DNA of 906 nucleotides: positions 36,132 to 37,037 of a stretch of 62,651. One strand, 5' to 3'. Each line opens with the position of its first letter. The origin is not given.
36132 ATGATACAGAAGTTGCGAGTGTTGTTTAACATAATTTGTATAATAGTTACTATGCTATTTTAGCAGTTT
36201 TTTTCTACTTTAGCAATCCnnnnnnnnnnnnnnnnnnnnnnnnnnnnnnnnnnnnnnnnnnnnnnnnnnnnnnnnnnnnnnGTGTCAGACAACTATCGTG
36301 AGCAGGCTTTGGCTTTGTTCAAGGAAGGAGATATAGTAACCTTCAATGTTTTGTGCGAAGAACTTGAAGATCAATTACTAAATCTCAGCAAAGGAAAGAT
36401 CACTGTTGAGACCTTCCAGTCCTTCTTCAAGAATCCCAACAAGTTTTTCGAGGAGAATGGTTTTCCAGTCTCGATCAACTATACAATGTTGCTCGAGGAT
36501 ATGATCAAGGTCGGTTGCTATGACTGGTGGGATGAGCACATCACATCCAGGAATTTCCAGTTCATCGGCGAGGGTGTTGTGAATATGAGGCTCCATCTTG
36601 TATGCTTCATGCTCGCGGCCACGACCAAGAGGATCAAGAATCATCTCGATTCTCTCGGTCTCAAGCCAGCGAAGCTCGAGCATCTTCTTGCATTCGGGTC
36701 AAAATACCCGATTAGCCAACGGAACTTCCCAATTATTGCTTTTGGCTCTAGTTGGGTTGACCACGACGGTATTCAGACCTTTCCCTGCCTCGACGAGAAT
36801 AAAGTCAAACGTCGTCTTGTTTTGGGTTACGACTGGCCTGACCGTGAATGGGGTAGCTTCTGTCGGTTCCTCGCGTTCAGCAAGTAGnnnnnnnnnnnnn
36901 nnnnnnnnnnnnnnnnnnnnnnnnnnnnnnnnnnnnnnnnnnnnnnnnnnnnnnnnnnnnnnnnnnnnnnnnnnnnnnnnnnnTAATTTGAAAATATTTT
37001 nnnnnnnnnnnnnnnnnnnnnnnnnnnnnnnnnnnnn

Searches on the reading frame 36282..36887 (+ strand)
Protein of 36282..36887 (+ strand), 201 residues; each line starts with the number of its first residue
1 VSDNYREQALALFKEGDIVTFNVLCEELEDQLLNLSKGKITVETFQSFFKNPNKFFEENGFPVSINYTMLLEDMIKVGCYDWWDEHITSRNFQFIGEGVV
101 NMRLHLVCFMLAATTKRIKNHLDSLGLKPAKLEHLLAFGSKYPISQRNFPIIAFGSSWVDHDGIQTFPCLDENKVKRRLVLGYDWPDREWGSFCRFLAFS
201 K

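Call 13: search_protein_families(library=phrogs, proteins=[window:36282-36887:+], max_evalue=0.1)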
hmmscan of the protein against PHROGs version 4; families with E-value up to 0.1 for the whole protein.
window:36282-36887:+ (201 aa): 0 families

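Call 14: search_protein_families(library=pfam, proteins=[window:36282-36887:+], max_evalue=0.01)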
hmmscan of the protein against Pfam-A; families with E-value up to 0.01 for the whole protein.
window:36282-36887:+ (201 aa): 0 families

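Call 25: find_encoding_contigs(protein=window:36282-36887:+, flank=10000, max_places=6)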
Protein window:36282-36887:+ (201 aa): no gene with exactly this product is on record in the collection.

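Call 49: find_homologous_proteins(query=window:36282-36887:+, max_evalue=0.01)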
Query window:36282-36887:+ (201 aa): 1 proteins with E <= 0.01 among 81 candidates.
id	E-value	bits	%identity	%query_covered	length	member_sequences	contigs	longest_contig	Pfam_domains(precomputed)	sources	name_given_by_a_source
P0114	2.8e-31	127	43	85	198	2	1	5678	-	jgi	jgi:hypothetical protein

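Call 50: find_encoding_contigs(protein=P0114, flank=6000)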
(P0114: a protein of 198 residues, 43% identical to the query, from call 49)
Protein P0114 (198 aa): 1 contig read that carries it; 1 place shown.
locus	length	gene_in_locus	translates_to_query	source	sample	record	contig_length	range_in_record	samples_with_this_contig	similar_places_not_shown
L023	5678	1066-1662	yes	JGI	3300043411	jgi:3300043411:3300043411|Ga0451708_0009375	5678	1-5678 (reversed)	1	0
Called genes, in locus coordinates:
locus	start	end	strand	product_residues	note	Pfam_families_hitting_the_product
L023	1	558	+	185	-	?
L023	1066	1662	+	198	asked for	-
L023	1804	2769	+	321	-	PF04041:Glyco_hydro_130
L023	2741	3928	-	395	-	PF13439:Glyco_transf_4, PF13579:Glyco_trans_4_4 (faint), PF00534:Glycos_transf_1, PF13692:Glyco_trans_1_4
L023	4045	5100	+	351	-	-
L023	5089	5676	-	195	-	?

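Call 75: search_protein_families(library=ncbifam, proteins=[window:36282-36887:+], max_evalue=0.1)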
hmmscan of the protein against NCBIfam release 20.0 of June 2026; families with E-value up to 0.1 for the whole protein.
window:36282-36887:+ (201 aa): 0 families

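Call 76: search_protein_families(library=padloc, proteins=[window:36282-36887:+], max_evalue=0.1)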
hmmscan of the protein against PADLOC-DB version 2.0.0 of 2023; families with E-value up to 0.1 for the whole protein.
window:36282-36887:+ (201 aa): 0 families

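Call 82: find_related_loci(query=window:36282-36887:+, collection=viral_contigs, flank=5000)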
Query window:36282-36887:+ (201 aa) in viral_contigs; peptide patterns used: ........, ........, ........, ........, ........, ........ (x = any residue, [..] = any of these).
10 stretches matched a pattern, but none encodes a relative of the query by tblastn (E <= 1e-3).
